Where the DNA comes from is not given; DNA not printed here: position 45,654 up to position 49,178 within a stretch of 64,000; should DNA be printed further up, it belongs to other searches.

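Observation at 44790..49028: Very large secreted multicopper oxidase fused to FN3 and a 41-aa-blade beta-propeller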

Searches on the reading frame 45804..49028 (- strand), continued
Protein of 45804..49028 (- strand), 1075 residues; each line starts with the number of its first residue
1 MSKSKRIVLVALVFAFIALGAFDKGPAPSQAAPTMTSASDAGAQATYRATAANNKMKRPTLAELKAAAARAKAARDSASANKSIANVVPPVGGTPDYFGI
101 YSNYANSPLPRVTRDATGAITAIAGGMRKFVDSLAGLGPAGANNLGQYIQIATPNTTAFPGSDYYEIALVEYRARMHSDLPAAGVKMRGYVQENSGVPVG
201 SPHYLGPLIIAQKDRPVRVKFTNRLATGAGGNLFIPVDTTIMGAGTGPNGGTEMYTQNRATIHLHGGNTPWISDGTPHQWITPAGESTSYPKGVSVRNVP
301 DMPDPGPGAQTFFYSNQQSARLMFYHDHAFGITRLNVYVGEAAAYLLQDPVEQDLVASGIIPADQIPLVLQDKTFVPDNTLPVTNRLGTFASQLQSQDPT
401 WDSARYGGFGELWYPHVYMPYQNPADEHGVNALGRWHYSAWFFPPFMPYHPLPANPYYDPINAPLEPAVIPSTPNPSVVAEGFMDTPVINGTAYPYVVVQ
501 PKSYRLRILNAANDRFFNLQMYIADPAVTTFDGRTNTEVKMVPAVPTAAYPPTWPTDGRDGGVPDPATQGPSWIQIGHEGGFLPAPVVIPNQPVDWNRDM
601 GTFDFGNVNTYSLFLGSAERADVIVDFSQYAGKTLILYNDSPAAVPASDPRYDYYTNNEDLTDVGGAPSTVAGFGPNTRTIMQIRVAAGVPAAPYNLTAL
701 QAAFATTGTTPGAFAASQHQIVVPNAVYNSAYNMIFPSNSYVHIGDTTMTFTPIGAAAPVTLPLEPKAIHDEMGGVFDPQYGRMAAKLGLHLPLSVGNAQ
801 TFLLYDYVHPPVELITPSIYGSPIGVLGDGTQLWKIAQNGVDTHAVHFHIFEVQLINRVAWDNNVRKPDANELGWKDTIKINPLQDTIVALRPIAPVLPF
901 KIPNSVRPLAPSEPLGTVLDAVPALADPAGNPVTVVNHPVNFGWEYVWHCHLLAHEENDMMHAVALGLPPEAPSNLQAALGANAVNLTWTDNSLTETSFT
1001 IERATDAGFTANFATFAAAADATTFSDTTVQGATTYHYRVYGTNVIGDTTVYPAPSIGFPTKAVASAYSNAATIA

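Call 47: find_homologous_proteins(query=L056:7878-11144:+, max_evalue=1e-20)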
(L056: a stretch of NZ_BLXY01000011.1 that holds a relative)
Query L056:7878-11144:+ (1089 aa): 6713 proteins with E <= 1e-20 among 8000 candidates; the best 120 are listed.
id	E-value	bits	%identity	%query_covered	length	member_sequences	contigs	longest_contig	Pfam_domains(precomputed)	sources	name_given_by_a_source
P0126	0.0e+0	2516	98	99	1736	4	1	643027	PF22073.3,PF24771.4,PF07731.21,PF15780.12,PF07610.18,PF24507.2,PF12371.15,PF22544.3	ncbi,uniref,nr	ncbi:choice-of-anchor D domain-containing protein [Geomonas anaerohicana]|uniref:Choice-of-anchor D 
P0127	0.0e+0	2357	91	99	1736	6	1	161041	PF22073.3,PF07731.21,PF15780.12,PF07610.18,PF22067.3,PF12371.15,PF22544.3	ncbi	-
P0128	0.0e+0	1966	77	99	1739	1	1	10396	PF22073.3,PF07731.21,PF15780.12,PF07610.18,PF00932.26,PF22544.3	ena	-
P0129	0.0e+0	1947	77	99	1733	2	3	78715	PF22073.3,PF24771.4,PF07731.21,PF15780.12,PF07610.18,PF00932.26,PF14874.13,PF22067.3,PF12371.15,PF22544.3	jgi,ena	-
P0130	0.0e+0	1865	74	99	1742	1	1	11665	PF22073.3,PF24771.4,PF07731.21,PF15780.12,PF07610.18,PF12371.15,PF22544.3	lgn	-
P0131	0.0e+0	1781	71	99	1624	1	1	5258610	PF22073.3,PF24771.4,PF07731.21,PF15780.12,PF07610.18,PF00932.26,PF12371.15,PF22544.3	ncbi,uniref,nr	ncbi:choice-of-anchor D domain-containing protein [Geomonas sp. RF6]|uniref:choice-of-anchor D domai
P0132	0.0e+0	1484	67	48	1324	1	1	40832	PF07731.21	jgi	jgi:FtsP/CotA-like multicopper oxidase with cupredoxin domain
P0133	0.0e+0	1460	66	89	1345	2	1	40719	PF07495.20,PF07731.21,PF17957.8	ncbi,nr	ncbi:laccase [bacterium]|nr:MAG: laccase [bacterium]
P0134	0.0e+0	1452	67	47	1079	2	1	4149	PF07731.21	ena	-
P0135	0.0e+0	1450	66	89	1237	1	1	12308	PF01839.30,PF07731.21,PF13517.13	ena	-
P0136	0.0e+0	1447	67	88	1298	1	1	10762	PF01839.30,PF07731.21,PF13517.13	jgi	-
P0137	0.0e+0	1447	67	46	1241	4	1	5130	PF07731.21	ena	-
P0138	0.0e+0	1445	65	48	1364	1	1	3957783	PF07731.21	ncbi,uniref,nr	ncbi:multicopper oxidase domain-containing protein [Geobacter sp. DSM 9736]|uniref:multicopper oxida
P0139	0.0e+0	1441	62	50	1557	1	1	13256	PF22073.3,PF07731.21,PF15780.12,PF07610.18,PF22544.3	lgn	-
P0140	0.0e+0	1435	63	50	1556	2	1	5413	PF22073.3,PF07731.21,PF15780.12,PF22544.3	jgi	-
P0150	0.0e+0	1412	60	96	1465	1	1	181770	PF07731.21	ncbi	ncbi:MAG: multicopper oxidase domain-containing protein [Geobacteraceae bacterium]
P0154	0.0e+0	1398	65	89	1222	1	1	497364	PF07731.21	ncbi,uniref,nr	ncbi:multicopper oxidase domain-containing protein [Geomobilimonas luticola]|uniref:Multicopper oxid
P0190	0.0e+0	1345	61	48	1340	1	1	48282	PF07731.21,PF26696.1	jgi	jgi:FtsP/CotA-like multicopper oxidase with cupredoxin domain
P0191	0.0e+0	1345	60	92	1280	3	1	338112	PF01839.30,PF07731.21,PF13517.13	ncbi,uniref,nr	ncbi:FG-GAP-like repeat-containing protein [Pelotalea chapellei]|uniref:VCBS repeat-containing prote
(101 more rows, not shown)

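Call 54: search_protein_families(library=pfam, proteins=[P0190, P0191, P0138], max_evalue=0.001)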
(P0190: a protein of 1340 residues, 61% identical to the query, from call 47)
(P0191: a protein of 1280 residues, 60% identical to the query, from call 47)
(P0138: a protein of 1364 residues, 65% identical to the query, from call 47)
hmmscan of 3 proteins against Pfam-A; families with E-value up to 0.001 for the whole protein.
P0190 (1340 aa): 1 family
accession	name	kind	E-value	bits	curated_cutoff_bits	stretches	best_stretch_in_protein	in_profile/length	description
PF07731.20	Cu-oxidase_2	-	6.3e-10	39.4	20.4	1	907-979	33-108/137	Multicopper oxidase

P0191 (1280 aa): 4 families
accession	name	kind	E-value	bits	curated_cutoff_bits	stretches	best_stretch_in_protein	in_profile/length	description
PF01839.29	FG-GAP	-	6.1e-24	83.9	22.1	2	1076-1100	8-36/37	FG-GAP repeat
PF13517.12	FG-GAP_3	-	1.9e-19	70.5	26.9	3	1077-1138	1-61/61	FG-GAP-like repeat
PF07731.20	Cu-oxidase_2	-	1.1e-11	45.1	20.4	1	883-952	35-107/137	Multicopper oxidase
PF07483.16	W_rich_C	-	0.00066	20.1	26.2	0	1211-1250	29-66/105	Tryptophan-rich Synechocystis species C-terminal domain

P0138 (1364 aa): 1 family
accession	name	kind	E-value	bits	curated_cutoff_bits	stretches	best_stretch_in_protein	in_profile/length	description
PF07731.20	Cu-oxidase_2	-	7.4e-08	32.7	20.4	1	874-943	35-107/137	Multicopper oxidase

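Call 56: find_homologous_proteins(query=P0138, max_evalue=1e-20)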
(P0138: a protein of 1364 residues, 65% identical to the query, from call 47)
Query P0138 (1364 aa): 5991 proteins with E <= 1e-20 among 8000 candidates; the best 120 are listed.
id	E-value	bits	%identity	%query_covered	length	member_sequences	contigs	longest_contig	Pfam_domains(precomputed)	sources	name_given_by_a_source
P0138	0.0e+0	3201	100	100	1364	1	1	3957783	PF07731.21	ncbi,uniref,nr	ncbi:multicopper oxidase domain-containing protein [Geobacter sp. DSM 9736]|uniref:multicopper oxida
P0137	0.0e+0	1844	72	81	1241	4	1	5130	PF07731.21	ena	-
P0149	0.0e+0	1836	77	74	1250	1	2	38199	PF07731.21,PF25275.2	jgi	jgi:FtsP/CotA-like multicopper oxidase with cupredoxin domain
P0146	0.0e+0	1818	71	81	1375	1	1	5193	PF07731.21,PF00011.28,PF17886.8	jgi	jgi:FtsP/CotA-like multicopper oxidase with cupredoxin domain/HSP20 family molecular chaperone IbpA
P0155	0.0e+0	1798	72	77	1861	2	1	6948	PF22073.3,PF24771.4,PF07731.21,PF15780.12,PF07610.18,PF26015.1,PF22067.3,PF12371.15,PF24501.2,PF22544.3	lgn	-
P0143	0.0e+0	1769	69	82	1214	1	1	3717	PF07731.21,PF00041.28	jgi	jgi:FtsP/CotA-like multicopper oxidase with cupredoxin domain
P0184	0.0e+0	1744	64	92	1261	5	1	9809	PF01839.30,PF07731.21,PF13517.13,PF08789.16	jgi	-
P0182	0.0e+0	1720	69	80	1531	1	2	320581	PF07731.21,PF01108.24,PF00041.28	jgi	jgi:FtsP/CotA-like multicopper oxidase with cupredoxin domain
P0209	0.0e+0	1713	71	38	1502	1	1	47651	PF01839.30,PF07731.21,PF13517.13,PF07483.17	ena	-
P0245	0.0e+0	1709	60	97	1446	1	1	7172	PF01839.30,PF07731.21,PF13517.13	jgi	jgi:FtsP/CotA-like multicopper oxidase with cupredoxin domain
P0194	0.0e+0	1701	60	93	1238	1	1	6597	PF07731.21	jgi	-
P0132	0.0e+0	1696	66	81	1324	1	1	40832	PF07731.21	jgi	jgi:FtsP/CotA-like multicopper oxidase with cupredoxin domain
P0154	0.0e+0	1678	58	92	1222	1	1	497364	PF07731.21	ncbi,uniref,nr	ncbi:multicopper oxidase domain-containing protein [Geomobilimonas luticola]|uniref:Multicopper oxid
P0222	0.0e+0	1658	59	93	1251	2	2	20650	PF07731.21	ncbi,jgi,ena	-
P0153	0.0e+0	1658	69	75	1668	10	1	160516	PF01839.30,PF07731.21,PF13517.13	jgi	-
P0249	0.0e+0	1558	62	82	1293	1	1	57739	PF07731.21,PF00041.28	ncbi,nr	ncbi:MAG: multicopper oxidase domain-containing protein [Geobacteraceae bacterium]|nr:multicopper ox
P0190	0.0e+0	1521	66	74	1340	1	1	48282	PF07731.21,PF26696.1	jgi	jgi:FtsP/CotA-like multicopper oxidase with cupredoxin domain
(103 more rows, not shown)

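Call 58: find_encoding_contigs(protein=P0249, flank=8000, max_places=1)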
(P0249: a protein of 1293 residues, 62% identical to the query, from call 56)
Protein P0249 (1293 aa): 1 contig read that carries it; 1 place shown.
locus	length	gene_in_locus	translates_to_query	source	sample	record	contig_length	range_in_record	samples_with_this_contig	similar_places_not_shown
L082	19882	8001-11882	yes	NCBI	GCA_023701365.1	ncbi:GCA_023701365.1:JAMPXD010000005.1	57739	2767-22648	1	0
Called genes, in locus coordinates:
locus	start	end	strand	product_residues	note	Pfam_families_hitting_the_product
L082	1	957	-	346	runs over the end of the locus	PF01118:Semialdhyde_dh, PF22698:Semialdhyde_dhC_1, PF02774:Semialdhyde_dhC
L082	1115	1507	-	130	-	PF00380:Ribosomal_S9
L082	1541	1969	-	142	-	PF00572:Ribosomal_L13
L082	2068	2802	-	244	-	PF01416:PseudoU_synth_1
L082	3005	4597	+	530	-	PF00989:PAS, PF13188:PAS_8 (weak), PF24820:Diguanyl_cycl_sensor (weak), PF08448:PAS_4, PF13426:PAS_9, PF00512:HisKA, PF02518:HATPase_c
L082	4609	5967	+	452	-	PF08448:PAS_4, PF13188:PAS_8 (weak), PF07730:HisKA_3, PF02518:HATPase_c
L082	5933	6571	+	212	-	PF00072:Response_reg, PF00196:GerE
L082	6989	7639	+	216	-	PF01346:FKBP_N, PF00254:FKBP_C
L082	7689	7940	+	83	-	-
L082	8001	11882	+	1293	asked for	PF07731:Cu-oxidase_2 (faint), PF00041:fn3 (weak)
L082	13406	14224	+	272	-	PF07731:Cu-oxidase_2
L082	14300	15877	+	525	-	-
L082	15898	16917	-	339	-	PF01118:Semialdhyde_dh, PF02774:Semialdhyde_dhC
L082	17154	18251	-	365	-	PF01118:Semialdhyde_dh, PF02774:Semialdhyde_dhC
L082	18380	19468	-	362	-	PF00180:Iso_dh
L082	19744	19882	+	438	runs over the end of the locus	PF00672:HAMP, PF00990:GGDEF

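Call 59: find_encoding_contigs(protein=P0138, flank=8000, max_places=1)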
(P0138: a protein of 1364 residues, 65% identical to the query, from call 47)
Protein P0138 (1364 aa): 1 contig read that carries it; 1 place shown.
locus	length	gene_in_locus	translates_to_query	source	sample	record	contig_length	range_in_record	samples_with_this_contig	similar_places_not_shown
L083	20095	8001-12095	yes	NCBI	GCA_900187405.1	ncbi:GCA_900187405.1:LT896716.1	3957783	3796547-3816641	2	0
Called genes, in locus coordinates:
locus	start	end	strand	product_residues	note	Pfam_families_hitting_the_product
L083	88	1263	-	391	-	PF07731:Cu-oxidase_2, PF07732:Cu-oxidase_3, PF00394:Cu-oxidase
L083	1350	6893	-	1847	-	PF17802:SpaA (faint), PF22904:NOMO1-like_2nd (faint), PF17210:SdrD_B, PF13229:Beta_helix (faint)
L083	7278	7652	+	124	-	PF01346:FKBP_N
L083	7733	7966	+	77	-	-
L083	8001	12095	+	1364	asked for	PF07731:Cu-oxidase_2 (faint)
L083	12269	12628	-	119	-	PF01253:SUI1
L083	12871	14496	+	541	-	PF00171:Aldedh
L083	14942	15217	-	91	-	PF00708:Acylphosphatase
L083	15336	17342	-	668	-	PF22745:Nlig-Ia, PF01653:DNA_ligase_aden, PF03120:OB_DNA_ligase, PF03119:DNA_ligase_ZBD, PF14520:HHH_5 (faint), PF12826:HHH_2, PF00533:BRCT, PF12738:PTCB-BRCT (faint)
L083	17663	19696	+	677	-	PF00580:UvrD-helicase, PF01443:Viral_helicase1 (faint), PF13245:AAA_19, PF13604:AAA_30 (faint), PF13361:UvrD_C, PF13538:UvrD_C_2 (faint)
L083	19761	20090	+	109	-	PF01909:NTP_transf_2, PF18765:Polbeta (weak)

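Call 68: search_protein_families(library=ncbifam, proteins=[L071:9918-13190:+, L071:8487-9911:+, L078:11999-13036:+, L050:16609-17292:+], max_evalue=0.00001)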
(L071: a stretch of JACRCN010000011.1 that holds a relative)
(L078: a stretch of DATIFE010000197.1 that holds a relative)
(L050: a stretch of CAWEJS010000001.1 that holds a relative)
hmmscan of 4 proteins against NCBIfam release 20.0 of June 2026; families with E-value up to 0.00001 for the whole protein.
L071:9918-13190:+ (1090 aa): 12 families
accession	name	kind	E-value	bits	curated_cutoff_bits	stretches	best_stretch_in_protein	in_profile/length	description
TIGR00914.1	2A0601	subfamily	0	1027.6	701.45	1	1-1075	1-1036/1051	CusA/CzcA family heavy metal efflux RND transporter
NF033617.1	RND_permease_2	subfamily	9.1e-123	411.2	1250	1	16-1073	11-1006/1009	multidrug efflux RND transporter permease subunit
NF000282.2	RND_permease_1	subfamily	3.6e-103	346.3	1250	2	14-628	9-615/1029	multidrug efflux RND transporter permease subunit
TIGR00915.1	2A0602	subfamily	9.7e-90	301.8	940.35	1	8-1082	4-1036/1050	efflux RND transporter permease subunit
NF007905.0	PRK10614.1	equivalog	4.9e-71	239.7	1774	2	19-630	17-606/1025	multidrug efflux RND transporter permease subunit MdtC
NF007133.0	PRK09579.1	equivalog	2.5e-68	230.6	1763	2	164-595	162-568/1017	multidrug efflux RND transporter permease subunit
NF007131.0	PRK09577.1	equivalog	1.1e-61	208.8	1768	2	12-611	8-596/1045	multidrug efflux RND transporter permease subunit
NF007798.0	PRK10503.1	equivalog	1.6e-59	201.5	1584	2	22-620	29-606/1040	MdtB/MuxB family multidrug efflux RND transporter permease subunit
NF007842.1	PRK10555.1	equivalog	5.3e-56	190.1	1854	2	7-611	3-595/1036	multidrug efflux RND transporter permease AcrD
NF011706.2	PRK15127.1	equivalog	8.7e-56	189.4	2150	2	8-500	4-498/1049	multidrug efflux RND transporter permease subunit AcrB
NF000037.1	RND_perm_OqxB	exception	3.3e-49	167.6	2200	1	9-500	7-500/1050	multidrug efflux RND transporter permease subunit OqxB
NF006218.0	PRK08343.1-4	subfamily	2.6e-06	26.5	383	1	247-418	153-323/392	preprotein translocase subunit SecD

L071:8487-9911:+ (474 aa): 8 families
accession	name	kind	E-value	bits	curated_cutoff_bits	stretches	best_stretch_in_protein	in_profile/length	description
TIGR00999.1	8a0102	subfamily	1.1e-41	142.8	319.3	1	191-383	82-271/271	CzcB/NccB family metal efflux transporter periplasmic adaptor subunit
NF007303.0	PRK09783.1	subfamily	4.9e-33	114.2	390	1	55-391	81-401/414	copper/silver efflux system membrane fusion protein CusB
TIGR01730.1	RND_mfp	subfamily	2.6e-31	108.8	94.9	1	76-387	2-318/322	efflux RND transporter periplasmic adaptor subunit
NF045680.1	DiMtlExpIhpB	equivalog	5e-16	58.6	450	1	208-385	140-317/326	divalent metal ion exporter adaptor subunit IhpB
NF033138.2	RND-peri-MexC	equivalog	5.2e-08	32.4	625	1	283-387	262-368/375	MexC family multidrug efflux RND transporter periplasmic adaptor subunit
NF007132.1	PRK09578.1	equivalog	3.9e-07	29.2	512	1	284-387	268-372/396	MexX/AxyX family multidrug efflux RND transporter periplasmic adaptor subunit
TIGR00998.1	8a0101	subfamily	1.3e-06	27.6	390.8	1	194-280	193-281/334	EmrA/EmrK family multidrug efflux transporter periplasmic adaptor subunit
NF008606.0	PRK11578.1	equivalog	7e-06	25.4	342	1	234-377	215-363/371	macrolide transporter subunit MacA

L078:11999-13036:+ (345 aa): 0 families

L050:16609-17292:+ (227 aa): 5 families
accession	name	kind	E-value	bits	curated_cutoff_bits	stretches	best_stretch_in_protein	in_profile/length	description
NF008602.0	PRK11570.1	subfamily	3.2e-52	177.4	198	1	22-226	4-205/206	FKBP-type peptidyl-prolyl cis-trans isomerase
NF008150.0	PRK10902.1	equivalog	1.4e-45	155.8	215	1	17-227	34-249/271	FKBP-type peptidyl-prolyl cis-trans isomerase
NF053689.1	BamJ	equivalog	7.8e-31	107.8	100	1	93-223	49-184/184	BamJ family beta-barrel-assembly machinery protein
NF053691.1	BamM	equivalog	3.1e-09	36.3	315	1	125-208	101-190/376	BamM family beta-barrel-assembly machinery protein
TIGR03516.1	ppisom_GldI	equivalog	1.5e-06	27.6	157.6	1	127-226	75-175/177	gliding motility-associated peptidyl-prolyl isomerase GldI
